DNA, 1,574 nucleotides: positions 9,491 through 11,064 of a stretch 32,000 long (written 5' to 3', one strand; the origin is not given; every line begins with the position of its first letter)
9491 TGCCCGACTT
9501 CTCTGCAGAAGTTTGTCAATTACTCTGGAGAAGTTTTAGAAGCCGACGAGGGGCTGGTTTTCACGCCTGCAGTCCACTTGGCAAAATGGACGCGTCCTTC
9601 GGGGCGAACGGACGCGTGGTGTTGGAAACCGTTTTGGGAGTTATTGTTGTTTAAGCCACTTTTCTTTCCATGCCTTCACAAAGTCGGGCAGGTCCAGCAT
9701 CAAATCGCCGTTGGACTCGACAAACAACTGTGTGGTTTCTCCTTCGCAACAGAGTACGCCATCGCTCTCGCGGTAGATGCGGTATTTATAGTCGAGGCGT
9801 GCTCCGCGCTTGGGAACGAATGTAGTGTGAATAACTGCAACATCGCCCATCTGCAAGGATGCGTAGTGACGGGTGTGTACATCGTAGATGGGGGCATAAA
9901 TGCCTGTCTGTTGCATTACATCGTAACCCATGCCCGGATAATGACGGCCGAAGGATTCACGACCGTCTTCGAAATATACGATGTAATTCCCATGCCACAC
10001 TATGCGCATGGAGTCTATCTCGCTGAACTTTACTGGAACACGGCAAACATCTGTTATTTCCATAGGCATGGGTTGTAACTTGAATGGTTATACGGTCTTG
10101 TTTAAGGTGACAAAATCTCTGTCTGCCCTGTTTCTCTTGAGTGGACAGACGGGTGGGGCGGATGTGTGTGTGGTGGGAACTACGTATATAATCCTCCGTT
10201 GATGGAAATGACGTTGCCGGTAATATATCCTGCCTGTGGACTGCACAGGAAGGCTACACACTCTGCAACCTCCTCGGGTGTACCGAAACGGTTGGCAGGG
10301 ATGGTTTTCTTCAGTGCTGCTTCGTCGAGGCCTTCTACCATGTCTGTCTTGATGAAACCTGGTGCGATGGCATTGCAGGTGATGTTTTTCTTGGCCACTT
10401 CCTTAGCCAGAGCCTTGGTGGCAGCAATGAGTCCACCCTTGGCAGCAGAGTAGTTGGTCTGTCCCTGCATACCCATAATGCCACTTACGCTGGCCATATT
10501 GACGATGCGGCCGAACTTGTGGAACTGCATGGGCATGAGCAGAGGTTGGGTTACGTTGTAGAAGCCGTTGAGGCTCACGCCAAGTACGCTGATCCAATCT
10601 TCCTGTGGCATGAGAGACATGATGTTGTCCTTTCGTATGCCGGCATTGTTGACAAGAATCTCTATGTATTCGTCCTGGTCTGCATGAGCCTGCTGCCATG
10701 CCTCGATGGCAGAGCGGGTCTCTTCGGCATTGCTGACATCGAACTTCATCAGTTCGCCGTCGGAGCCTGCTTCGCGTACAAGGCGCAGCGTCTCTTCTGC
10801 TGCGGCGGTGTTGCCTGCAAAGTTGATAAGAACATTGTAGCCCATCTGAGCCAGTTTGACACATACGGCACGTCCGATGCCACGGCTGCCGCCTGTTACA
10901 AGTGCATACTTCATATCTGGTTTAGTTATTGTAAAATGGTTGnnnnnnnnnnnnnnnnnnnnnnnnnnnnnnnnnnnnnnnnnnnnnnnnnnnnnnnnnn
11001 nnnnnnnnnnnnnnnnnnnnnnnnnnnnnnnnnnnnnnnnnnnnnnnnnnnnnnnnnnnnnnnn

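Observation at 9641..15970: Compact eight-gene type II FAS/PKS-like lipid operon: GNAT, KS, ACP, two DHs, CrtI-like flavoenzyme, KR, TE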

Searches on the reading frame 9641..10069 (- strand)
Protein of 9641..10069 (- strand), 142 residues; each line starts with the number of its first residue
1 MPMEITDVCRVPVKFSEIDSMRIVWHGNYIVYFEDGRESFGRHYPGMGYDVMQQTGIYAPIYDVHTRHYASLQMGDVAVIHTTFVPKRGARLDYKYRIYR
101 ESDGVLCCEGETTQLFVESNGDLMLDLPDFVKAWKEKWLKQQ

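Call 3: search_protein_families(library=pfam, proteins=[window:9641-10069:-], max_evalue=0.01)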
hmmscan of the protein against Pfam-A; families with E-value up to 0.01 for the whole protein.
window:9641-10069:- (142 aa): 2 families
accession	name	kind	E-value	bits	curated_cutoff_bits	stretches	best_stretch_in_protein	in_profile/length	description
PF13279.12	4HBT_2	-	1.5e-14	54.9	25.5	1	13-134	1-121/122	Thioesterase-like superfamily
PF03061.28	4HBT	-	8.7e-07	29.6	20.6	1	23-107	3-79/79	Thioesterase superfamily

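Call 4: search_protein_families(library=ncbifam, proteins=[window:9641-10069:-], max_evalue=0.01)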
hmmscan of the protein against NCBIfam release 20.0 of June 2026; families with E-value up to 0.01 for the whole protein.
window:9641-10069:- (142 aa): 4 families
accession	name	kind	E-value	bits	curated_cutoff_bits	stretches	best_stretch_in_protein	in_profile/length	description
NF047424.1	MenI_Staph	exception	3.8e-15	56.1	225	1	8-137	5-132/148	1,4-dihydroxy-2-naphthoyl-CoA hydrolase MenI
TIGR00051.1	TIGR00051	subfamily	3e-14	53.4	68.7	1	11-107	2-97/117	YbgC/FadM family acyl-CoA thioesterase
TIGR02799.1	thio_ybgC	equivalog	4.4e-07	30.2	141.35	1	11-113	5-105/126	tol-pal system-associated acyl-CoA thioesterase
NF008065.0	PRK10800.1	equivalog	0.00011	22.3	185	1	11-116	10-113/134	tol-pal system-associated acyl-CoA thioesterase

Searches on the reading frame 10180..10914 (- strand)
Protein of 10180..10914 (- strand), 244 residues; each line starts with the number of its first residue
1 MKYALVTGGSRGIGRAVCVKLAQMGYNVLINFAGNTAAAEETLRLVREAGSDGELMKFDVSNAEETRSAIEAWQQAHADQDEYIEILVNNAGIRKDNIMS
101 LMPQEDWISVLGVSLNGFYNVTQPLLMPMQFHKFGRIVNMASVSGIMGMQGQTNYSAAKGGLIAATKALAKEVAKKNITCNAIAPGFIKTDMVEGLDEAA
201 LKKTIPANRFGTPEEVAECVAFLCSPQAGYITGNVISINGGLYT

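Call 3: search_protein_families(library=pfam, proteins=[window:10180-10914:-], max_evalue=0.01)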
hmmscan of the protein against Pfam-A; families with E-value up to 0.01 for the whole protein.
window:10180-10914:- (244 aa): 4 families
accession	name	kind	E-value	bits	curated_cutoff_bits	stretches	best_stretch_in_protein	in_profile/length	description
PF13561.12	adh_short_C2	-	1.4e-54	185.7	27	1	11-242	6-235/236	Enoyl-(Acyl carrier protein) reductase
PF00106.31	adh_short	-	2.8e-49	167.7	26.6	1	2-198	1-192/195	short chain dehydrogenase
PF08659.16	KR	-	3.3e-19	69.9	22.6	1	5-176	4-166/180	KR domain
PF01370.27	Epimerase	-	0.00082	19.3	20.9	1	4-71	1-61/240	NAD dependent epimerase/dehydratase family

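Call 4: search_protein_families(library=ncbifam, proteins=[window:10180-10914:-], max_evalue=0.01)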
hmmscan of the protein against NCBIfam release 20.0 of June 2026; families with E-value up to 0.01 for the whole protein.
window:10180-10914:- (244 aa): 234 families (the best 25 are shown)
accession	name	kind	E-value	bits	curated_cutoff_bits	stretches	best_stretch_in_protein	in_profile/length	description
NF053542.1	FlxB_rubin_SDR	equivalog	2.1e-116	387.8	340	1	2-242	1-239/239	flexirubin biosynthesis SDR family reductase FlxB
NF004200.0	PRK05653.1-5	equivalog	5.9e-90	301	273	1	2-242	3-241/242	3-oxoacyl-ACP reductase FabG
TIGR01830.1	3oxo_ACP_reduc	equivalog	2.9e-81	272.7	297.75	1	4-243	1-239/239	3-oxoacyl-[acyl-carrier-protein] reductase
NF009466.0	PRK12826.1-2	subfamily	4.6e-76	255.6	222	1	3-243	5-245/248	3-oxoacyl-ACP reductase FabG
TIGR01829.1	AcAcCoA_reduct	subfamily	2.1e-75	253.5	302.1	1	3-243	2-241/242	acetoacetyl-CoA reductase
NF009464.0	PRK12824.1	subfamily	3.1e-75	253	269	1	2-243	3-243/245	3-oxoacyl-ACP reductase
TIGR01831.1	fabG_rel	equivalog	1.2e-74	250.7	338.85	1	5-242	2-238/239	3-ketoacyl-ACP reductase FabG2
NF004197.0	PRK05653.1-1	equivalog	2.8e-73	246.6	332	1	2-243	8-247/249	3-oxoacyl-ACP reductase FabG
NF004199.0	PRK05653.1-4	equivalog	2.1e-69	233.9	301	1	2-243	6-246/247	3-oxoacyl-ACP reductase FabG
NF004198.0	PRK05653.1-3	equivalog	2.9e-68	230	296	1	2-243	8-247/248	3-oxoacyl-ACP reductase FabG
NF047420.2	EF_P_mod_YmfI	equivalog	1e-59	202.1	238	1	4-243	2-236/236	elongation factor P 5-aminopentanone reductase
NF009546.0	PRK12935.1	equivalog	1.3e-58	198.5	418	1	2-243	7-246/247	acetoacetyl-CoA reductase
NF006110.0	PRK08261.1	equivalog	1.5e-53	182.3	410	1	2-240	215-448/454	3-oxoacyl-ACP reductase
NF005559.1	PRK07231.1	subfamily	3.2e-53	180.8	215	1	2-242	5-247/249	glucose 1-dehydrogenase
NF009547.0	PRK12936.1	subfamily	7.5e-53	179.6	436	1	3-242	8-242/245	3-ketoacyl-(acyl-carrier-protein) reductase NodG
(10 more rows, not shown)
